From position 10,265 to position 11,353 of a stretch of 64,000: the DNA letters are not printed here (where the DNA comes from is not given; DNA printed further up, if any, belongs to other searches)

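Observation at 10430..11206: Stand-alone Rel/SpoT-type HD domain with the catalytic HD dyad degenerated to HA, inside a glycan locus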

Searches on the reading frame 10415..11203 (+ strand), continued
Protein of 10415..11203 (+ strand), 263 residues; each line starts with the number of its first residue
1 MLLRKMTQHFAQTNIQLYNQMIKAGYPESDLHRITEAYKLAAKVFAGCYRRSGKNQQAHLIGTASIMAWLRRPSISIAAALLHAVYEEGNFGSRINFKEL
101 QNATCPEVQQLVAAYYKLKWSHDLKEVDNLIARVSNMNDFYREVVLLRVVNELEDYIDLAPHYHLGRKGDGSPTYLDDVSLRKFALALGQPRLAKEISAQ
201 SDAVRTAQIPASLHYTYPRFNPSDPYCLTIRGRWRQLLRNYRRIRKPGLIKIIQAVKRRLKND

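Call 46: search_protein_families(library=pfam, alignment_id=A3, max_evalue=0.0001)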
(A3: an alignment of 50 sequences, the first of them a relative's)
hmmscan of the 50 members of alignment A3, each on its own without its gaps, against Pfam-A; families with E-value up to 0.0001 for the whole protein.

A. member 1, L014:6811-7830:+ (340 aa): 4 families
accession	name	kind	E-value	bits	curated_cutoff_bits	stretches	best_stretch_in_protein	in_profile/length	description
PF00534.26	Glycos_transf_1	-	6.1e-20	71.9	26.4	1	149-310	2-171/172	Glycosyl transferases group 1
PF13692.12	Glyco_trans_1_4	-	2.7e-17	63.8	27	1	162-297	2-142/142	Glycosyl transferases group 1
PF13439.12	Glyco_transf_4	-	1.5e-09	38.6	28.5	1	53-142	70-169/170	Glycosyltransferase Family 4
PF13524.12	Glyco_trans_1_2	-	1.9e-08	34.8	25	1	244-313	63-130/144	Glycosyl transferase-like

B. families by the number of members that match (of 50 scanned): 45 families (the first 25 are shown)
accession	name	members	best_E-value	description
PF00535.33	Glycos_transf_2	13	4.2e-39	Glycosyl transferase family 2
PF13641.12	Glyco_tranf_2_3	13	6.9e-20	Glycosyltransferase like family 2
PF10111.15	Glyco_tranf_2_2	12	1.1e-20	Glycosyltransferase like family 2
PF13561.12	adh_short_C2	5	1.4e-48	Enoyl-(Acyl carrier protein) reductase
PF00106.31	adh_short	5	2.9e-46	short chain dehydrogenase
PF00550.31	PP-binding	5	9.4e-14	Phosphopantetheine attachment site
PF13632.12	Glyco_trans_2_3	5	1.7e-09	Glycosyl transferase family group 2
PF00534.26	Glycos_transf_1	3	1.2e-20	Glycosyl transferases group 1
PF13692.12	Glyco_trans_1_4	3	5.2e-18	Glycosyl transferases group 1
PF13439.12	Glyco_transf_4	3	3.4e-10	Glycosyltransferase Family 4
PF08659.16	KR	3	3.2e-09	KR domain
PF13440.11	Polysacc_synt_3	2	5.1e-95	Polysaccharide biosynthesis protein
PF01943.22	Polysacc_synt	2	3.4e-39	Polysaccharide biosynthesis protein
PF08450.18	SGL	2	1.7e-27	SMP-30/Gluconolactonase/LRE-like region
PF01408.29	GFO_IDH_MocA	2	5e-18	Oxidoreductase family, NAD-binding Rossmann fold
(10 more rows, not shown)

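Call 47: search_protein_families(library=pfam, alignment_id=A4, max_evalue=0.0001)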
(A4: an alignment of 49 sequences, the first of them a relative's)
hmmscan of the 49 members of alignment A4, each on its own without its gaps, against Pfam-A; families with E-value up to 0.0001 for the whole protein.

A. member 1, L016:3649-4842:+ (398 aa): 1 family
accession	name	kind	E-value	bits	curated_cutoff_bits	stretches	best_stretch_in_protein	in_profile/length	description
PF04464.20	Glyphos_transf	-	5.2e-28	98.5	22.1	1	84-369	63-348/367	CDP-Glycerol:Poly(glycerophosphate) glycerophosphotransferase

B. families by the number of members that match (of 49 scanned): 39 families (the first 25 are shown)
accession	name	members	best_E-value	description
PF00535.33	Glycos_transf_2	15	1.3e-16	Glycosyl transferase family 2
PF13641.12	Glyco_tranf_2_3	12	2.1e-11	Glycosyltransferase like family 2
PF10111.15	Glyco_tranf_2_2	8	2.2e-07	Glycosyltransferase like family 2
PF00005.33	ABC_tran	5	1.2e-23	ABC transporter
PF13304.12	AAA_21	5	2.8e-07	AAA domain, putative AbiEii toxin, Type IV TA system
PF14524.12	Wzt_C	4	1.6e-10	Wzt C-terminal domain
PF13440.11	Polysacc_synt_3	3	1e-92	Polysaccharide biosynthesis protein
PF01943.22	Polysacc_synt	3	3.4e-40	Polysaccharide biosynthesis protein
PF01593.30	Amino_oxidase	2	1.2e-18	Flavin containing amine oxidoreductase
PF13450.12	NAD_binding_8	2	7.6e-15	NAD(P)-binding Rossmann-like domain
PF12831.13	FAD_oxidored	2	3.8e-08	FAD dependent oxidoreductase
PF01494.25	FAD_binding_3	2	5.5e-08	FAD binding domain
PF01266.30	DAO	2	5.7e-07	FAD dependent oxidoreductase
PF13738.12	Pyr_redox_3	2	5e-06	Pyridine nucleotide-disulphide oxidoreductase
PF00890.30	FAD_binding_2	2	1.4e-05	FAD binding domain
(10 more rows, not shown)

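Call 50: search_protein_families(library=pfam, proteins=[L029:3645-5453:+, L076:4957-6735:+, L092:4816-6729:+, L060:6875-8164:+, L067:5992-7704:+], max_evalue=0.001)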
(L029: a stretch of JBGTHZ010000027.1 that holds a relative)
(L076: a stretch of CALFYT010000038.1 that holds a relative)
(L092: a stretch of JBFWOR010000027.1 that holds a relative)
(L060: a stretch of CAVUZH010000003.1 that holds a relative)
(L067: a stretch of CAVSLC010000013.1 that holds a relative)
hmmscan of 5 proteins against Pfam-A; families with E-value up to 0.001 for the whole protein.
L029:3645-5453:+ (603 aa): 6 families
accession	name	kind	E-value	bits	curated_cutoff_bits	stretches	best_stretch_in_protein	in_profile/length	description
PF00535.33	Glycos_transf_2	-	1.3e-34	120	23.3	1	299-457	1-167/168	Glycosyl transferase family 2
PF10111.15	Glyco_tranf_2_2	-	5e-22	79.1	27.3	1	299-508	1-229/276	Glycosyltransferase like family 2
PF13641.12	Glyco_tranf_2_3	-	5.8e-18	66.2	27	1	298-478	3-196/230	Glycosyltransferase like family 2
PF20680.3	DUF6817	-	5.1e-11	43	25.2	1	46-118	11-81/85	Domain of unknown function (DUF6817)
PF13632.12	Glyco_trans_2_3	-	4.6e-07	30.3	27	1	374-479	1-109/198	Glycosyl transferase family group 2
PF13328.12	HD_4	-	9.6e-06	25.8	27.2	1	35-85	3-53/156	HD domain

L076:4957-6735:+ (593 aa): 6 families
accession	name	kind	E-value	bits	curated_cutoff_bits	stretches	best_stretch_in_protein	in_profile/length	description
PF00535.33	Glycos_transf_2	-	7.4e-17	62.2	23.3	1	16-189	10-167/168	Glycosyl transferase family 2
PF20680.3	DUF6817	-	4.5e-13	49.6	25.2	1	383-460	6-81/85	Domain of unknown function (DUF6817)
PF13641.12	Glyco_tranf_2_3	-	1.9e-10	41.6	27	1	6-245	3-228/230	Glycosyltransferase like family 2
PF13328.12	HD_4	-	9.8e-07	29.1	27.2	1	375-461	1-76/156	HD domain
PF10111.15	Glyco_tranf_2_2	-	1.7e-06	28.2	27.3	1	33-108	29-106/276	Glycosyltransferase like family 2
PF13896.12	Glyco_transf_49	-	0.00025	20.9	27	1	70-110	117-157/329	Glycosyl-transferase for dystroglycan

L092:4816-6729:+ (638 aa): 6 families
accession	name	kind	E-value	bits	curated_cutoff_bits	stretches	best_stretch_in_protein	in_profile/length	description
PF00535.33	Glycos_transf_2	-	6.7e-19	68.9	23.3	1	55-229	9-167/168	Glycosyl transferase family 2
PF13641.12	Glyco_tranf_2_3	-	6.3e-13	49.7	27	1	44-286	1-229/230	Glycosyltransferase like family 2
PF20680.3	DUF6817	-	4.4e-10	40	25.2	1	429-505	7-81/85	Domain of unknown function (DUF6817)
PF13328.12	HD_4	-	2e-08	34.6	27.2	1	420-508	1-78/156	HD domain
PF10111.15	Glyco_tranf_2_2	-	3.7e-06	27.1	27.3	1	73-148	29-106/276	Glycosyltransferase like family 2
PF13896.12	Glyco_transf_49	-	0.00038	20.3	27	1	111-150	118-157/329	Glycosyl-transferase for dystroglycan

L060:6875-8164:+ (430 aa): 4 families
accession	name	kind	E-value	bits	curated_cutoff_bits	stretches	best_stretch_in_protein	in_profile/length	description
PF08450.18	SGL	-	7.2e-21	75.3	26.3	1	306-418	3-115/246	SMP-30/Gluconolactonase/LRE-like region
PF20680.3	DUF6817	-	1.7e-07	31.7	25.2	1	41-113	10-80/85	Domain of unknown function (DUF6817)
PF13328.12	HD_4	-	2.3e-07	31.1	27.2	1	29-81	1-53/156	HD domain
PF24684.1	Vgb_lyase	-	6.6e-07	28.9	50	1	308-405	183-281/290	Virginiamycin B lyase family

L067:5992-7704:+ (571 aa): 5 families
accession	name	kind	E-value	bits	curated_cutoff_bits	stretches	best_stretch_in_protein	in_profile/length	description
PF08450.18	SGL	-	5.2e-55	187.2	26.3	1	303-547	1-244/246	SMP-30/Gluconolactonase/LRE-like region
PF20680.3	DUF6817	-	2e-08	34.7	25.2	1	41-115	8-80/85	Domain of unknown function (DUF6817)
PF13328.12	HD_4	-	1.8e-06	28.2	27.2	1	31-108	1-67/156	HD domain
PF24684.1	Vgb_lyase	-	1.5e-05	24.4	50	1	306-404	182-281/290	Virginiamycin B lyase family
PF01731.26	Arylesterase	-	0.00019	22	21.3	1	412-470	27-84/86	Arylesterase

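Call 68: search_protein_families(library=pfam, proteins=[L036:4682-5959:+, L038:1502-2986:+, L081:4976-5830:+, L029:8672-9637:+, L020:4483-5943:+, L023:6779-8977:+, L066:1289-3229:-, L084:8152-9066:+, L093:1368-2315:-, L036:3837-4682:+], max_evalue=0.0001)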
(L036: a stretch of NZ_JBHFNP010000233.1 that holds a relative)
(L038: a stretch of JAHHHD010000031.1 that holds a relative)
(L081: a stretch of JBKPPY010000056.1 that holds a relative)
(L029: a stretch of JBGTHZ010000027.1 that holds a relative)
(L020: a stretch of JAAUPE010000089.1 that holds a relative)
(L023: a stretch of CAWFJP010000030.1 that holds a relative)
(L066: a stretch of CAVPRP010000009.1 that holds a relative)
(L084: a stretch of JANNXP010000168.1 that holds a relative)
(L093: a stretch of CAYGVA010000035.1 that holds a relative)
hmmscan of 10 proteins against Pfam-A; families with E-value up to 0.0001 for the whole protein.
L036:4682-5959:+ (426 aa): 3 families
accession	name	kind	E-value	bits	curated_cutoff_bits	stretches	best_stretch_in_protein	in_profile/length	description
PF00005.33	ABC_tran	-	5.3e-23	82.6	25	1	66-197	1-135/137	ABC transporter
PF14524.12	Wzt_C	-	1.6e-10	41.6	30.4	1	284-405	4-130/143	Wzt C-terminal domain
PF13304.12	AAA_21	-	3.3e-05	24.5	27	0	80-99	3-22/304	AAA domain, putative AbiEii toxin, Type IV TA system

L038:1502-2986:+ (495 aa): 8 families
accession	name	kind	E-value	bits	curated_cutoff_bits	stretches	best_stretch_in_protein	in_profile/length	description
PF01593.30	Amino_oxidase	-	2.4e-21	77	19.8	1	14-405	2-390/443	Flavin containing amine oxidoreductase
PF13450.12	NAD_binding_8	-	1.3e-14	54.7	21.9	1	8-72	1-67/68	NAD(P)-binding Rossmann-like domain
PF12831.13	FAD_oxidored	-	2.2e-09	37.5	27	0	208-265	84-141/416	FAD dependent oxidoreductase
PF01266.30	DAO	-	1.7e-08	34.9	27.9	1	6-42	2-39/353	FAD dependent oxidoreductase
PF01494.25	FAD_binding_3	-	3.6e-06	26.9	22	1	4-35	2-33/349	FAD binding domain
PF13738.12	Pyr_redox_3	-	4e-06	26.7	30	1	8-41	2-36/305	Pyridine nucleotide-disulphide oxidoreductase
PF00890.30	FAD_binding_2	-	9e-06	25.6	20.4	0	7-40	3-36/414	FAD binding domain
PF07992.20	Pyr_redox_2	-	1.4e-05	25.1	26.1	0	5-34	2-31/291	Pyridine nucleotide-disulphide oxidoreductase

L081:4976-5830:+ (285 aa): 2 families
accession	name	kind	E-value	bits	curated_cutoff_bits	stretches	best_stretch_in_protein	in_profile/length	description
PF13561.12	adh_short_C2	-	1.4e-48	166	27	1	38-265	1-235/236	Enoyl-(Acyl carrier protein) reductase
PF00106.31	adh_short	-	1e-40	139.7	26.6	1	34-210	3-185/195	short chain dehydrogenase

L029:8672-9637:+ (322 aa): 6 families
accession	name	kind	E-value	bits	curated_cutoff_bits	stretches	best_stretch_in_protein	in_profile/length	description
PF16363.11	GDP_Man_Dehyd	-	1.3e-50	173.1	27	1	4-299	1-331/332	GDP-mannose 4,6 dehydratase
PF01370.27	Epimerase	-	3.6e-48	164.5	20.9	1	3-237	1-240/240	NAD dependent epimerase/dehydratase family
PF07993.18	NAD_binding_4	-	2.3e-08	34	20.1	0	59-172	83-206/258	Male sterility protein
PF01073.25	3Beta_HSD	-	3.8e-08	33.1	22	1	4-222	1-226/280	3-beta hydroxysteroid dehydrogenase/isomerase family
PF04321.23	RmlD_sub_bind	-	2.2e-07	30.7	27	1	1-276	1-258/287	RmlD substrate binding domain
PF02719.21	Polysacc_synt_2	-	8.9e-07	28.8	20.2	0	142-258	137-250/293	Polysaccharide biosynthesis protein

L020:4483-5943:+ (487 aa): 2 families
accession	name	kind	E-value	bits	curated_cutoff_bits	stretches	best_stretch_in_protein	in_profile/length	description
PF13440.11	Polysacc_synt_3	-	1e-92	311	23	1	31-323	1-293/293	Polysaccharide biosynthesis protein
PF01943.22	Polysacc_synt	-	4.1e-35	122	28.2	1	8-274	2-274/274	Polysaccharide biosynthesis protein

L023:6779-8977:+ (733 aa): 1 family
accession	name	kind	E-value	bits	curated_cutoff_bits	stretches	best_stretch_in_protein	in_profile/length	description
PF00550.31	PP-binding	-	1.8e-13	50.9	20.8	1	631-690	2-62/67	Phosphopantetheine attachment site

L066:1289-3229:- (647 aa): 3 families
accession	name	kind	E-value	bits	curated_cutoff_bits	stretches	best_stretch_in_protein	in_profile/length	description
PF00733.27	Asn_synthase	-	6e-115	385.1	21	1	248-625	1-354/354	Asparagine synthase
PF13537.11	GATase_7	-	5.4e-49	165.7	25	1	58-176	2-123/123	Glutamine amidotransferase domain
PF13522.11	GATase_6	-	2.5e-42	144.4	27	1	42-170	1-130/130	Glutamine amidotransferase domain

L084:8152-9066:+ (305 aa): 2 families
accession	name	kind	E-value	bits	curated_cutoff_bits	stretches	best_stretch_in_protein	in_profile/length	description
PF13469.12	Sulfotransfer_3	-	3.6e-14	54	27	1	9-210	1-212/216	Sulfotransferase family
PF00685.33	Sulfotransfer_1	-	3e-13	50.2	22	1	108-211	86-182/255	Sulfotransferase domain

L093:1368-2315:- (316 aa): 3 families
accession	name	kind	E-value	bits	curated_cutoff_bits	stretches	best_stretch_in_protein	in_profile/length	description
PF08450.18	SGL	-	2.9e-53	181.4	26.3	1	50-295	1-245/246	SMP-30/Gluconolactonase/LRE-like region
PF01436.27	NHL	-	2e-07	31.1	20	0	92-113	4-25/28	NHL repeat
PF24684.1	Vgb_lyase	-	5.4e-05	22.6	50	0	61-151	192-281/290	Virginiamycin B lyase family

L036:3837-4682:+ (282 aa): 1 family
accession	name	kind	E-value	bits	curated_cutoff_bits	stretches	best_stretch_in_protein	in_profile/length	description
PF01061.29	ABC2_membrane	-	2.4e-10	40.7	26.9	1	35-233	4-203/211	ABC-2 type transporter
